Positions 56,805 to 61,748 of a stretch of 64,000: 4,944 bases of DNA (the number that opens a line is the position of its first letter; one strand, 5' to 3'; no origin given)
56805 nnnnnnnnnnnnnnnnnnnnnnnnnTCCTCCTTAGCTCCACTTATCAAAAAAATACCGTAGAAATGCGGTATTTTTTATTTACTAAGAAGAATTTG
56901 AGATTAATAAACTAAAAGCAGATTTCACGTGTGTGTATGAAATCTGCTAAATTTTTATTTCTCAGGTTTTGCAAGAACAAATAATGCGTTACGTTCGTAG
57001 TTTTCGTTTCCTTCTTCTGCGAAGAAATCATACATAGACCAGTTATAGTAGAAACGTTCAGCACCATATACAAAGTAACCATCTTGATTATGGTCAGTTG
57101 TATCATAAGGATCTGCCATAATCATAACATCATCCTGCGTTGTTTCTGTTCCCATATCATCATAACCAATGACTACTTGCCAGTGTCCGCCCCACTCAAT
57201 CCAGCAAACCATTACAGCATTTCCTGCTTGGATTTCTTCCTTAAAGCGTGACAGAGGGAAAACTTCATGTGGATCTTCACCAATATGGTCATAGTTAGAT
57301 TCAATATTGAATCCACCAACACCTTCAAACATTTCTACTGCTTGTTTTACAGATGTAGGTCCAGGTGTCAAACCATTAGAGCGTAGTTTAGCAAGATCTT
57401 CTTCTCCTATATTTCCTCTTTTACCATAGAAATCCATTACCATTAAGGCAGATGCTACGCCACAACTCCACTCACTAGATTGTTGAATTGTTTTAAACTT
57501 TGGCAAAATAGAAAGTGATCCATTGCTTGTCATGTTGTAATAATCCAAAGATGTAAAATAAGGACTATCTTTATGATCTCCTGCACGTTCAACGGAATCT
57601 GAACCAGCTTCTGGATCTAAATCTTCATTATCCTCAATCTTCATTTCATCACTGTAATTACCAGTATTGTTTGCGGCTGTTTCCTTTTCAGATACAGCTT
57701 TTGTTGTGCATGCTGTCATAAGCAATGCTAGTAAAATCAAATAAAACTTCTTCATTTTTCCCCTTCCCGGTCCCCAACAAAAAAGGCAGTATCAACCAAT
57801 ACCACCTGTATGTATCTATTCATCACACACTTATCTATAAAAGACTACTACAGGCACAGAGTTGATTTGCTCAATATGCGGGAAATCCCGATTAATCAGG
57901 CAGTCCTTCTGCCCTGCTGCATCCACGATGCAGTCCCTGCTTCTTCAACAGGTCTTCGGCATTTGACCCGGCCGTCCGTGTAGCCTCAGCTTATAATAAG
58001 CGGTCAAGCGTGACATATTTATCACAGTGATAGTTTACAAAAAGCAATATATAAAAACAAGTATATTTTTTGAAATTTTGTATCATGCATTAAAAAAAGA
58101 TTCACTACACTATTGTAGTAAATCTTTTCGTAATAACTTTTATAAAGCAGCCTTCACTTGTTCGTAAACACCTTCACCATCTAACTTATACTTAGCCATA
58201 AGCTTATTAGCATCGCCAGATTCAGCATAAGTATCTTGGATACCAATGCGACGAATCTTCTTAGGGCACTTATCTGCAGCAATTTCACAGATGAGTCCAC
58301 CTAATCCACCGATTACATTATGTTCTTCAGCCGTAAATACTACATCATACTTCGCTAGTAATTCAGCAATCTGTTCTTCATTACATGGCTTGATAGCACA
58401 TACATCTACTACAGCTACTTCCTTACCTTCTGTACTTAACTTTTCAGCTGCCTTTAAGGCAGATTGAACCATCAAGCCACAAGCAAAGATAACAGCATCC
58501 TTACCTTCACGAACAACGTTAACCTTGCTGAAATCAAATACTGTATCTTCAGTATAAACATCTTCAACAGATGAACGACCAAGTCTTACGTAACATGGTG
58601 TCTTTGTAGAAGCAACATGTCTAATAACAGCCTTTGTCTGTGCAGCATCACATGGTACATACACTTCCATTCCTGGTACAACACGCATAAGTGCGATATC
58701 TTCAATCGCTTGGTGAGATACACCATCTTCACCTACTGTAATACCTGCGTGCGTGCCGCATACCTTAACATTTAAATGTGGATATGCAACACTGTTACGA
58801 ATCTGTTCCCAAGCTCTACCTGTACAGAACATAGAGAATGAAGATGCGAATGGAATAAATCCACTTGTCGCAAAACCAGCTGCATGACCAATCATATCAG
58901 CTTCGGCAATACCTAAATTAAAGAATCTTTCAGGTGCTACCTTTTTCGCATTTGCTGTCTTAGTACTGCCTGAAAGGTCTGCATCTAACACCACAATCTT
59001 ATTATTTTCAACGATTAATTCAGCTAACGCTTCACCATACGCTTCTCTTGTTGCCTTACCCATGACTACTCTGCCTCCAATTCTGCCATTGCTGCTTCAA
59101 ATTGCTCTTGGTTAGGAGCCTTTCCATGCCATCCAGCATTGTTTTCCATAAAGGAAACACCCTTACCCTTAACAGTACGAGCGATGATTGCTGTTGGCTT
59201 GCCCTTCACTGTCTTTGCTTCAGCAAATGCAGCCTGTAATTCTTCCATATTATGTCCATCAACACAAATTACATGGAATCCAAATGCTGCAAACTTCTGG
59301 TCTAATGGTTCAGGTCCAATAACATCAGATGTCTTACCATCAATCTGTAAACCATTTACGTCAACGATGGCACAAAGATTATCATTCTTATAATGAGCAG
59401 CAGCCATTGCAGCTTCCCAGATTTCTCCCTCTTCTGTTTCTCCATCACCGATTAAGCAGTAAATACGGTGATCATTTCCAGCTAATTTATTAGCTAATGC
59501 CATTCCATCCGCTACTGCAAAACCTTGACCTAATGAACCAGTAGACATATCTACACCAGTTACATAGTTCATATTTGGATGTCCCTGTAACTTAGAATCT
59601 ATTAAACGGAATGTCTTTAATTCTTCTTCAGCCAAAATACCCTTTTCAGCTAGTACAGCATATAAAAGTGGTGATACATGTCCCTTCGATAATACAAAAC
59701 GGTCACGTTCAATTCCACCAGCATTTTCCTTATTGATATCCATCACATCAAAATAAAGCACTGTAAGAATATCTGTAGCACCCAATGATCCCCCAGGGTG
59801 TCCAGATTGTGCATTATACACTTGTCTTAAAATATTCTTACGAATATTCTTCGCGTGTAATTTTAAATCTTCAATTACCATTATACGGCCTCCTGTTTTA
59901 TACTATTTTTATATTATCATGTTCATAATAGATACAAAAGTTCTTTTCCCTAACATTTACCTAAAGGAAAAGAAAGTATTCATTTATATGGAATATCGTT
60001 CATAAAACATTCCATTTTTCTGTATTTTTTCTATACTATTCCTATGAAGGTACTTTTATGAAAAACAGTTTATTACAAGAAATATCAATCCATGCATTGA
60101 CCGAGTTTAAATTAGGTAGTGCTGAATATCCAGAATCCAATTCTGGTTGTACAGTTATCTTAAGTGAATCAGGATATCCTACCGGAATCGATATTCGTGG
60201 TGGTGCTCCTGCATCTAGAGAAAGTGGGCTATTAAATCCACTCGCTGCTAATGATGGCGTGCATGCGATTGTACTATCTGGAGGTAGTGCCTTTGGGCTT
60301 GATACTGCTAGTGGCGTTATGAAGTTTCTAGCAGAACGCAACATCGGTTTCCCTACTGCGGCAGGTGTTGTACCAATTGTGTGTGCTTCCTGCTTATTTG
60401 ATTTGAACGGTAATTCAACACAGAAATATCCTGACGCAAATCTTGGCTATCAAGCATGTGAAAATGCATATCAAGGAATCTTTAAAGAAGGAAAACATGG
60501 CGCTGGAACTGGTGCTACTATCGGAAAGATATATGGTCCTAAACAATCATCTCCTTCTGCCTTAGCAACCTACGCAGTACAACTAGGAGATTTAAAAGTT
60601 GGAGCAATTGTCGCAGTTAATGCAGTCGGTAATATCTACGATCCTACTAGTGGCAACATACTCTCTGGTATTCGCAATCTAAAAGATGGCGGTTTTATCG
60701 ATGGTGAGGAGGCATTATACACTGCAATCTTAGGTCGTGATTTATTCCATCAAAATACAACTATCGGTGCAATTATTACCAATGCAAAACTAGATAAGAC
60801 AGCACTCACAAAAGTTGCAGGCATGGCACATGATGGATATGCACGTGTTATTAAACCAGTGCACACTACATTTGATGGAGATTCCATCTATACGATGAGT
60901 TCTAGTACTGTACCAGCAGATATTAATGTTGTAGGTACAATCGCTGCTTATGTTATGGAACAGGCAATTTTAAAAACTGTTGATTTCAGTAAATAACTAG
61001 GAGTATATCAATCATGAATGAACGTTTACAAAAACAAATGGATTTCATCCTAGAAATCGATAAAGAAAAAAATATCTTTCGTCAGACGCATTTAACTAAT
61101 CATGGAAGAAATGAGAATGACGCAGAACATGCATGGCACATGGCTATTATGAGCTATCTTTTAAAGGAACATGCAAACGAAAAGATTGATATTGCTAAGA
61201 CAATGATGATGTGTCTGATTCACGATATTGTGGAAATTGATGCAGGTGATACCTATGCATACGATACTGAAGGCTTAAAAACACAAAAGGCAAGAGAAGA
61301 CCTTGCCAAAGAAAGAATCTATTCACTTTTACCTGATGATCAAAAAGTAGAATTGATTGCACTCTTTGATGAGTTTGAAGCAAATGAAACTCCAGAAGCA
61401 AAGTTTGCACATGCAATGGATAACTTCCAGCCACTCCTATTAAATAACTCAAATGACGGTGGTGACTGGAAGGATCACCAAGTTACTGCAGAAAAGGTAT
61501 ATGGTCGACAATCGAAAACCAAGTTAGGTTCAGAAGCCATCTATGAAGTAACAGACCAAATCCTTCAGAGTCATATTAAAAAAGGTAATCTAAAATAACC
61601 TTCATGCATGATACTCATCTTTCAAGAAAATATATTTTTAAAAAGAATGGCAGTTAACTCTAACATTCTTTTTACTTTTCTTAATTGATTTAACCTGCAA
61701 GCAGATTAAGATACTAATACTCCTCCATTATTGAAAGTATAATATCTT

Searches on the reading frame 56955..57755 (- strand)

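Call 45: search_protein_families(library=pfam, proteins=[window:56955-57755:-], max_evalue=0.00001)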
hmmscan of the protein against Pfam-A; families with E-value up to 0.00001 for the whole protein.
window:56955-57755:- (266 aa): 2 families
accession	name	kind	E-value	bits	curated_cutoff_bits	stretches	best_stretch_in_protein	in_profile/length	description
PF12385.14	Peptidase_C70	-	2.9e-07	30.9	19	1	92-219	14-126/141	Papain-like cysteine protease AvrRpt2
PF13529.12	Peptidase_C39_2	-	3.2e-07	31.5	24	1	88-217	4-143/143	Peptidase_C39 like family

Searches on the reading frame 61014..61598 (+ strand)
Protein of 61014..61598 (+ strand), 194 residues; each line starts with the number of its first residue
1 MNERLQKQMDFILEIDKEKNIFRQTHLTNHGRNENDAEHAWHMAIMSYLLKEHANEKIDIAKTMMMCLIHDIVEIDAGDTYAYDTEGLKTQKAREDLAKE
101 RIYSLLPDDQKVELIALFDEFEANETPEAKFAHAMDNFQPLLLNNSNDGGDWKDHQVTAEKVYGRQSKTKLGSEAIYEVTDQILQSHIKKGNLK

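Call 24: find_encoding_contigs(protein=window:61014-61598:+, flank=10000, max_places=2)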
Protein window:61014-61598:+ (194 aa): 24 contigs read that carry it; 2 places shown.
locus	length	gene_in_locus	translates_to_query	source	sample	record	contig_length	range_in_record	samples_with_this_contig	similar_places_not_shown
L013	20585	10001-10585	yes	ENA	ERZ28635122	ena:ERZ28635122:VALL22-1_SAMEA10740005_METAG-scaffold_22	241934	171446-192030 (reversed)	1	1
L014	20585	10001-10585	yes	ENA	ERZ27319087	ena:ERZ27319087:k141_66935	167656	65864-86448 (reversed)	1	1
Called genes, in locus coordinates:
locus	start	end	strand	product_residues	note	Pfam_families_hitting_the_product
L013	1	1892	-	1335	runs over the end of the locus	PF05738:Cna_B, PF12892:FctA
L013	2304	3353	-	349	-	PF18948:DUF5692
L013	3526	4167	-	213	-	PF01128:IspD, PF12804:NTP_transf_3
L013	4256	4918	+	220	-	PF00702:Hydrolase, PF12710:HAD (weak), PF13419:HAD_2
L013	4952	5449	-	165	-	PF06695:Sm_multidrug_ex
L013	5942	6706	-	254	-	PF12385:Peptidase_C70 (weak), PF13529:Peptidase_C39_2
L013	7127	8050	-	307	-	PF02779:Transket_pyr, PF02780:Transketolase_C, PF17147:PFOR_II (weak)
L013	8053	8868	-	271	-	PF00456:Transketolase_N, PF13292:DXP_synthase_N, PF00676:E1_dh (weak), PF09364:XFP_N (weak)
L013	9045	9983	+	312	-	PF03576:Peptidase_S58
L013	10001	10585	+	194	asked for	PF12917:YfbR-like, PF13023:HD_3, PF01966:HD (weak)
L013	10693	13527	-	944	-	PF01832:Glucosaminidase, PF01473:Choline_bind_1 (faint), PF19127:Choline_bind_3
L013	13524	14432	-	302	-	-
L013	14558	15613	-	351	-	PF01757:Acyl_transf_3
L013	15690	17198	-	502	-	PF02028:BCCT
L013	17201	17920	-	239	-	PF00483:NTP_transferase, PF12804:NTP_transf_3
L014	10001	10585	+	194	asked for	PF12917:YfbR-like, PF13023:HD_3, PF01966:HD (weak)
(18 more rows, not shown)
